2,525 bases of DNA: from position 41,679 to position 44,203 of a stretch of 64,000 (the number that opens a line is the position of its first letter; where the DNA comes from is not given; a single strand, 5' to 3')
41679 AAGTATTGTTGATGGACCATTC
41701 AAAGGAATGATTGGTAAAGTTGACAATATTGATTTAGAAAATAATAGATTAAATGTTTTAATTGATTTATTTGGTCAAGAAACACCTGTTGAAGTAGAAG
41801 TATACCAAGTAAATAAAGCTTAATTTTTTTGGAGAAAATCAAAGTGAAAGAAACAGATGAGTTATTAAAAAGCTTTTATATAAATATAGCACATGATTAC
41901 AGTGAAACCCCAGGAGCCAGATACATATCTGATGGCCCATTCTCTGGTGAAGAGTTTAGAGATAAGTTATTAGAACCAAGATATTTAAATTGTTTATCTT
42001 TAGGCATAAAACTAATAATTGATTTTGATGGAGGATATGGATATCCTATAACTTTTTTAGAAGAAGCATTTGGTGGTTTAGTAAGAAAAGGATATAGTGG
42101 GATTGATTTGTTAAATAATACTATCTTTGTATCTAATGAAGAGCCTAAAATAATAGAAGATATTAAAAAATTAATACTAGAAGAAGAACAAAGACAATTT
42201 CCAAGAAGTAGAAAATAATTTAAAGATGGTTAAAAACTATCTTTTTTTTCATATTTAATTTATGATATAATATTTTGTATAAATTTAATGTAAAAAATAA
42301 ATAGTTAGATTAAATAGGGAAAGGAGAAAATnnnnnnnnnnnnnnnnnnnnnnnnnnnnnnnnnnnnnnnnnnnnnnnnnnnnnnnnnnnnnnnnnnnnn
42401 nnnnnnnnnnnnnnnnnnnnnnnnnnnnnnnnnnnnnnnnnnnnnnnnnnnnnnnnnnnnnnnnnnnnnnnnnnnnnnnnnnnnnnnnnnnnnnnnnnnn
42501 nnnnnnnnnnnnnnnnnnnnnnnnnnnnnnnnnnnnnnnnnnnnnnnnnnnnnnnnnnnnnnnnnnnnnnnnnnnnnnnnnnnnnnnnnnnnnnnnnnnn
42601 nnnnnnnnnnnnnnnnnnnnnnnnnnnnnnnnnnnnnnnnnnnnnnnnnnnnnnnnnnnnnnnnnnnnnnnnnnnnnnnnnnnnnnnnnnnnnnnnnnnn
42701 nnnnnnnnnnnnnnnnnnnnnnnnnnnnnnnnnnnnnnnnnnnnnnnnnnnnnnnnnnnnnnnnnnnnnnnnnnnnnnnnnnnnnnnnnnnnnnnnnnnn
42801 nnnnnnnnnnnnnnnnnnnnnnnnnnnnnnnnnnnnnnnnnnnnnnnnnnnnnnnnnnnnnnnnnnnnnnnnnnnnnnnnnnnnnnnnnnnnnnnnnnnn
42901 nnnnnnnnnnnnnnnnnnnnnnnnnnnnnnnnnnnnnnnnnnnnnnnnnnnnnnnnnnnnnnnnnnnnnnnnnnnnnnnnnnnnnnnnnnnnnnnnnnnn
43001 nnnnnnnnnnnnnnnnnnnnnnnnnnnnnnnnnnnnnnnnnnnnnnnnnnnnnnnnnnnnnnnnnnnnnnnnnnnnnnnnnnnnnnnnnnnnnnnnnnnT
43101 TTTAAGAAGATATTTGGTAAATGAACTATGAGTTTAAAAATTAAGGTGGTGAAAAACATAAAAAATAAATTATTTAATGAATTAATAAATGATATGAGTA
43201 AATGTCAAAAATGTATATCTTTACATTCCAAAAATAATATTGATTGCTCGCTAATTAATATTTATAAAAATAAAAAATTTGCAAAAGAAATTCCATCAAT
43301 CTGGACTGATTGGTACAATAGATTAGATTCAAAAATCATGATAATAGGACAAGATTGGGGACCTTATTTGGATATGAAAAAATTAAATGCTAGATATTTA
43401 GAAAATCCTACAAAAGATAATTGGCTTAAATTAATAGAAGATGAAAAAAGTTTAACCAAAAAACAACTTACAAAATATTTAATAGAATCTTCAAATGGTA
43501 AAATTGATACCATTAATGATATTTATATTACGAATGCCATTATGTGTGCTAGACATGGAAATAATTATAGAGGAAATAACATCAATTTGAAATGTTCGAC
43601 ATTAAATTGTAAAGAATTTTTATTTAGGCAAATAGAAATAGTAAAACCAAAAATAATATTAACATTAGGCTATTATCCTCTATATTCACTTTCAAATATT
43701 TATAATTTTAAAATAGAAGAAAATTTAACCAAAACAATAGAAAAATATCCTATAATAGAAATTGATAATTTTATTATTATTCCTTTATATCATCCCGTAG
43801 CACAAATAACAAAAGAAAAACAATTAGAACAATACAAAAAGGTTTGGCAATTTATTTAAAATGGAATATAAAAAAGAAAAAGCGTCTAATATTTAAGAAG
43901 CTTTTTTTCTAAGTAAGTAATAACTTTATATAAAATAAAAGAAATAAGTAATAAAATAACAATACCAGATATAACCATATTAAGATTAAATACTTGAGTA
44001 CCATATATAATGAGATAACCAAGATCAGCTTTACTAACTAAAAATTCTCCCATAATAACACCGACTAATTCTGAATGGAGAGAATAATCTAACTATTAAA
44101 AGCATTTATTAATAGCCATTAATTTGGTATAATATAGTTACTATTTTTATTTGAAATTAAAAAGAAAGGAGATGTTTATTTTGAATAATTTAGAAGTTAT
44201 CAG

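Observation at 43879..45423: rhuM cassette flanked by 184-bp near-perfect direct repeats that duplicate the 3' end of the ABC permease gene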

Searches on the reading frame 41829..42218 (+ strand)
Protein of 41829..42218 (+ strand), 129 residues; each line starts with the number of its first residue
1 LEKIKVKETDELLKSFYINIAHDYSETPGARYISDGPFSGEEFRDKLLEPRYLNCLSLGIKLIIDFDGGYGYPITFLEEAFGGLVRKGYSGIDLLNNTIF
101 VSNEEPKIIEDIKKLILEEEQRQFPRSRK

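Call 5: search_protein_families(library=pfam, proteins=[window:41829-42218:+])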
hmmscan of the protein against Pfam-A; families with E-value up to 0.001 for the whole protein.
window:41829-42218:+ (129 aa): 1 family
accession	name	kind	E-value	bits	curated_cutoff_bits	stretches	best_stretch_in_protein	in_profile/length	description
PF14213.11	DUF4325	-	7.2e-09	35.7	23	1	39-105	1-60/64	STAS-like domain of unknown function (DUF4325)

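Call 42: search_protein_families(library=padloc, proteins=[window:41829-42218:+], max_evalue=0.01)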
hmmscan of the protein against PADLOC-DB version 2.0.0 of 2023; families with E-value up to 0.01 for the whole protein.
window:41829-42218:+ (129 aa): 0 families

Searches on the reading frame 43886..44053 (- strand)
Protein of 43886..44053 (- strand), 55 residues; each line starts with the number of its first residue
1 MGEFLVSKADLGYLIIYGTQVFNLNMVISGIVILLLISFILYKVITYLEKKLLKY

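Call 24: find_encoding_contigs(protein=window:43886-44053:-, flank=10000, max_places=10)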
Protein window:43886-44053:- (55 aa): 21 contigs read that carry it; 10 places shown.
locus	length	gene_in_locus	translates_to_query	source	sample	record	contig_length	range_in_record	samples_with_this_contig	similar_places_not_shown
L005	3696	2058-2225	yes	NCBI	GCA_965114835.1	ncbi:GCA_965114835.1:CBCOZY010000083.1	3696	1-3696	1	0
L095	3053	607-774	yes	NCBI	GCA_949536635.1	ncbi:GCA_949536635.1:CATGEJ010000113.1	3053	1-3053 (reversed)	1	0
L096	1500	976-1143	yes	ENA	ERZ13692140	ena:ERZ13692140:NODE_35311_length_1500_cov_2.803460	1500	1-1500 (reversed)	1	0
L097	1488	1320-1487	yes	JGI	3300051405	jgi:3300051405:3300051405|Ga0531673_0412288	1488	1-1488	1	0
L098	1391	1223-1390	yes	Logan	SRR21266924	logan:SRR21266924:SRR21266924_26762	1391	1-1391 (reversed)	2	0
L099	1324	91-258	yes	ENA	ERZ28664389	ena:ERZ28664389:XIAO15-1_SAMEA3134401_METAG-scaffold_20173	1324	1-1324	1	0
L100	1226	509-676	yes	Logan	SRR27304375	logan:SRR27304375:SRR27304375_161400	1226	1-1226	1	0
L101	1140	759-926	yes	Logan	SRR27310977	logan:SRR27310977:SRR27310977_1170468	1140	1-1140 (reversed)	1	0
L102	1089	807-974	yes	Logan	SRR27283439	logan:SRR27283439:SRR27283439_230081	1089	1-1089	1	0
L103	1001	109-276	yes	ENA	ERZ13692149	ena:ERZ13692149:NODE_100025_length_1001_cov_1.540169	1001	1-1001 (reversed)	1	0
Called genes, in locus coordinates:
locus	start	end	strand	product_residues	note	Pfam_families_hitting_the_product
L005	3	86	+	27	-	?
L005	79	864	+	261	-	PF00528:BPD_transp_1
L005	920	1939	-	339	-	PF13310:Virulence_RhuM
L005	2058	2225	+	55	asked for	-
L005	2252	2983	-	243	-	PF03167:UDG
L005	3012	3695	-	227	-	?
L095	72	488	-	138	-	PF13310:Virulence_RhuM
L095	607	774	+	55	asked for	-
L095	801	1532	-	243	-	PF03167:UDG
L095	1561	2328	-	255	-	-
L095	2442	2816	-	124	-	PF14213:DUF4325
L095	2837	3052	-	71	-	?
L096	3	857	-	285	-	?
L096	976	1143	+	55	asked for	-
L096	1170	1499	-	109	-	?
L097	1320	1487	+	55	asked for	?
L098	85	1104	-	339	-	PF13310:Virulence_RhuM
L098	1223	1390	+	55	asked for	?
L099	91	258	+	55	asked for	-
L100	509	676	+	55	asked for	-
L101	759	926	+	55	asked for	-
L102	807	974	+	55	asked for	-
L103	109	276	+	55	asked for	-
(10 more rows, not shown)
